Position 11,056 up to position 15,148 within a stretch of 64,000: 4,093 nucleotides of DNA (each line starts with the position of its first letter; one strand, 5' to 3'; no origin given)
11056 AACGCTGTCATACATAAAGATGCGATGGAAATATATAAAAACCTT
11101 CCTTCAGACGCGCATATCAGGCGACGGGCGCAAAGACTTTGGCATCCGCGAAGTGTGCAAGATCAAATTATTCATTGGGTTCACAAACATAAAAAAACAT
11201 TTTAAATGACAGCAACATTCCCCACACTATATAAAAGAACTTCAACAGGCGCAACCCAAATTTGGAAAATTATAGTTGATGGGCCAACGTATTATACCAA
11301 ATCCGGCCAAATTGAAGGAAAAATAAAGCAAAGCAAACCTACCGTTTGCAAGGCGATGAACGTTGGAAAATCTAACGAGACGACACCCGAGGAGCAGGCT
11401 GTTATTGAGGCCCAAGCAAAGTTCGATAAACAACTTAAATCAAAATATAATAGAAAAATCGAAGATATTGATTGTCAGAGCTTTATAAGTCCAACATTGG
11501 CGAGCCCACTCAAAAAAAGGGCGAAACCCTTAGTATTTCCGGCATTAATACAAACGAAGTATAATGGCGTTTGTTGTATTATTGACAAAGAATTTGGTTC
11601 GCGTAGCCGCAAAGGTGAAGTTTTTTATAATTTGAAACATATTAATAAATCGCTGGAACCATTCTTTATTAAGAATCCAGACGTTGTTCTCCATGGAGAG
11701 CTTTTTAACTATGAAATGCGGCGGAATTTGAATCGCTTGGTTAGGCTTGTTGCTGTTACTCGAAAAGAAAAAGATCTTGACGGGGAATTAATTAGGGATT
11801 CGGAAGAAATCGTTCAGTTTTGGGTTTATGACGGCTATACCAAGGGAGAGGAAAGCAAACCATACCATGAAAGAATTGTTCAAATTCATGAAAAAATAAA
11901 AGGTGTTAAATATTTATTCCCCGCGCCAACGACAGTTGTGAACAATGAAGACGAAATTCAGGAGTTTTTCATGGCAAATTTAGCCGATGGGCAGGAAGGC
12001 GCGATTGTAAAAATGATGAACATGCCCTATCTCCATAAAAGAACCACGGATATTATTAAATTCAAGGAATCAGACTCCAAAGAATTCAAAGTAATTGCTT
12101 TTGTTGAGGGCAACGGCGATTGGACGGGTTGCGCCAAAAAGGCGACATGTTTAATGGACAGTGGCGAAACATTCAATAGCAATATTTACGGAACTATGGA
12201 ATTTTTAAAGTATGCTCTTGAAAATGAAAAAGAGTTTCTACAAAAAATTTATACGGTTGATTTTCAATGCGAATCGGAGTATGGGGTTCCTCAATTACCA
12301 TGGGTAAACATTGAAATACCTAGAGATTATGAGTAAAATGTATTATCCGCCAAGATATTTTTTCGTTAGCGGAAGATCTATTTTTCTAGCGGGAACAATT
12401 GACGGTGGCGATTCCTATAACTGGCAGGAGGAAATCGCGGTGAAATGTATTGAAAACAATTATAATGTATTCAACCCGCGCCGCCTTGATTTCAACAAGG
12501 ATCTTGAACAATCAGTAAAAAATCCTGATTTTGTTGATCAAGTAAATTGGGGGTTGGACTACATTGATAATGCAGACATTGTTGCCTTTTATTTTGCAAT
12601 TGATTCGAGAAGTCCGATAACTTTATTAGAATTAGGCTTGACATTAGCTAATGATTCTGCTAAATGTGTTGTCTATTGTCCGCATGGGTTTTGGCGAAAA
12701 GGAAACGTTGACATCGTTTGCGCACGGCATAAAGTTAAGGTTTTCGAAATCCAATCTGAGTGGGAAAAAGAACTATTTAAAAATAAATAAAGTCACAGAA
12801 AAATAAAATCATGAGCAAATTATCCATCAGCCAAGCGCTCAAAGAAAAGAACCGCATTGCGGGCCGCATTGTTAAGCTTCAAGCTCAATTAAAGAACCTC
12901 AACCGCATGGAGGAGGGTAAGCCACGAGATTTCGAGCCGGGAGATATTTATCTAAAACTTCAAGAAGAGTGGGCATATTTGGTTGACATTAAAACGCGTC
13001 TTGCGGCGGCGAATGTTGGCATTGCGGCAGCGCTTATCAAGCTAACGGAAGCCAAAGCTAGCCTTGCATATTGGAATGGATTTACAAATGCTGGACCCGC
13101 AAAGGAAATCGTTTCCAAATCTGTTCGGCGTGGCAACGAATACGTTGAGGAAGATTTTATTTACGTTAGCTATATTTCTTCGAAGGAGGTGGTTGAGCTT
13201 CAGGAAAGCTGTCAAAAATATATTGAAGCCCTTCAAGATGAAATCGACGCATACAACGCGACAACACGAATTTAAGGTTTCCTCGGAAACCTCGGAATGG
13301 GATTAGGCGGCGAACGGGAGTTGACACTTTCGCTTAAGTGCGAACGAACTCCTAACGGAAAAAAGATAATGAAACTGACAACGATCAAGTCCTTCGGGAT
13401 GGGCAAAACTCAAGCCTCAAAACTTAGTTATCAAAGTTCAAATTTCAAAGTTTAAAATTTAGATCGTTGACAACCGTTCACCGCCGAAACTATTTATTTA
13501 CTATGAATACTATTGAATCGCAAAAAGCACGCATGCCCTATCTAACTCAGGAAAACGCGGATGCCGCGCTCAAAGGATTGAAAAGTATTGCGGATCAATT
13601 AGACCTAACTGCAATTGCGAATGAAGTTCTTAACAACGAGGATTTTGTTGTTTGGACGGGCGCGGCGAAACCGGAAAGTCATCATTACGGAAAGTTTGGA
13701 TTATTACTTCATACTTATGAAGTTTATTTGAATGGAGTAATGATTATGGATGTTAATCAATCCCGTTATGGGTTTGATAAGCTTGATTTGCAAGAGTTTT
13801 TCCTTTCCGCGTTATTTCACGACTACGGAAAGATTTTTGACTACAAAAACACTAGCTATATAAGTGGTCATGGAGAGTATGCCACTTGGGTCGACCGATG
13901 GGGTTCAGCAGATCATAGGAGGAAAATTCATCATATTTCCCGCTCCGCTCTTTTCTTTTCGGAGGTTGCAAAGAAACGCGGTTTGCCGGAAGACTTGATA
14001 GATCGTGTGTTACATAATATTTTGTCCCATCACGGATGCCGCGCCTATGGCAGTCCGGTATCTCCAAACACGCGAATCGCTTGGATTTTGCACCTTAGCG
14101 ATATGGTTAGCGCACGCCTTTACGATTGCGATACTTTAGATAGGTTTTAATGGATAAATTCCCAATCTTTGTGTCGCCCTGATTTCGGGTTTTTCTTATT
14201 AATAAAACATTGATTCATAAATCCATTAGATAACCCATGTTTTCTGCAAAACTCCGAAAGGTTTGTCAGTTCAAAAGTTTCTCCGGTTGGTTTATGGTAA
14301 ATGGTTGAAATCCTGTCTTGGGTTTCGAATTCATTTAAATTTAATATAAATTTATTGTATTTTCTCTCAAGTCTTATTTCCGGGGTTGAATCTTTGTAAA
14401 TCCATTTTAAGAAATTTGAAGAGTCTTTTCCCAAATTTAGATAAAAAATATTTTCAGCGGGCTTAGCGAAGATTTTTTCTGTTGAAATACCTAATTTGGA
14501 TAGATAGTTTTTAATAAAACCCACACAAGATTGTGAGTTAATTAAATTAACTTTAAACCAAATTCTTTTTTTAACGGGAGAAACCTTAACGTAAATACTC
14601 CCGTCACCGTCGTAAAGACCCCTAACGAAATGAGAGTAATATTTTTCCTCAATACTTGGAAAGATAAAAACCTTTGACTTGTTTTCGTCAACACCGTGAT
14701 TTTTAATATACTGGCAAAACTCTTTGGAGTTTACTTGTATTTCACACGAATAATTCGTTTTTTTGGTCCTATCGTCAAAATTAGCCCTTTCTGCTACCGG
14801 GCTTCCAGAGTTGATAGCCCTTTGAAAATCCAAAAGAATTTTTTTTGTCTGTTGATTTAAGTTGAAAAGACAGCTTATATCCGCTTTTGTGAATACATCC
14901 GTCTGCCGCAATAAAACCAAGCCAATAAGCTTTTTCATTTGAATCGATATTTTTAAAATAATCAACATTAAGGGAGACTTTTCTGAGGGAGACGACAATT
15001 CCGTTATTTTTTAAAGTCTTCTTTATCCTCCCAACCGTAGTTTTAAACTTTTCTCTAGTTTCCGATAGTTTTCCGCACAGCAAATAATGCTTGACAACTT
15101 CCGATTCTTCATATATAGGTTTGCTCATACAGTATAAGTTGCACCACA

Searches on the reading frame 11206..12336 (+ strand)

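Call 12: search_protein_families(library=pfam, proteins=[window:11206-12336:+], max_evalue=0.01)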
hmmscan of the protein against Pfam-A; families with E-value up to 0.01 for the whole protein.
window:11206-12336:+ (376 aa): 1 family
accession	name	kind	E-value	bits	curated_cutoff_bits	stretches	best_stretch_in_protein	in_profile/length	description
PF01068.26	DNA_ligase_A_M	-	1e-11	45.3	26.2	1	111-287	20-204/204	ATP dependent DNA ligase domain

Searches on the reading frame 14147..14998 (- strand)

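Call 12: search_protein_families(library=pfam, proteins=[window:14147-14998:-], max_evalue=0.01)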
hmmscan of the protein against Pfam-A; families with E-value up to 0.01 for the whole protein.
window:14147-14998:- (283 aa): 1 family
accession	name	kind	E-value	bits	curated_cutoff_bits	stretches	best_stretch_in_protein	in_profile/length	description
PF14528.11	LAGLIDADG_3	-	0.0019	18.8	22.5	1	121-173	3-50/82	LAGLIDADG-like domain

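Call 84: search_protein_families(library=phrogs, proteins=[window:14147-14998:-], max_evalue=0.01)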
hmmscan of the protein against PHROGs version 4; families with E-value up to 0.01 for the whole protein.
window:14147-14998:- (283 aa): 2 families
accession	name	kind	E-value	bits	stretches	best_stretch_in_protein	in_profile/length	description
phrog_4645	-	DNA, RNA and nucleotide metabolism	1.7e-23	84.2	1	42-215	127-298/308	endonuclease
phrog_2081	-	DNA, RNA and nucleotide metabolism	0.00048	20.4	1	234-281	205-248/433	HNH endonuclease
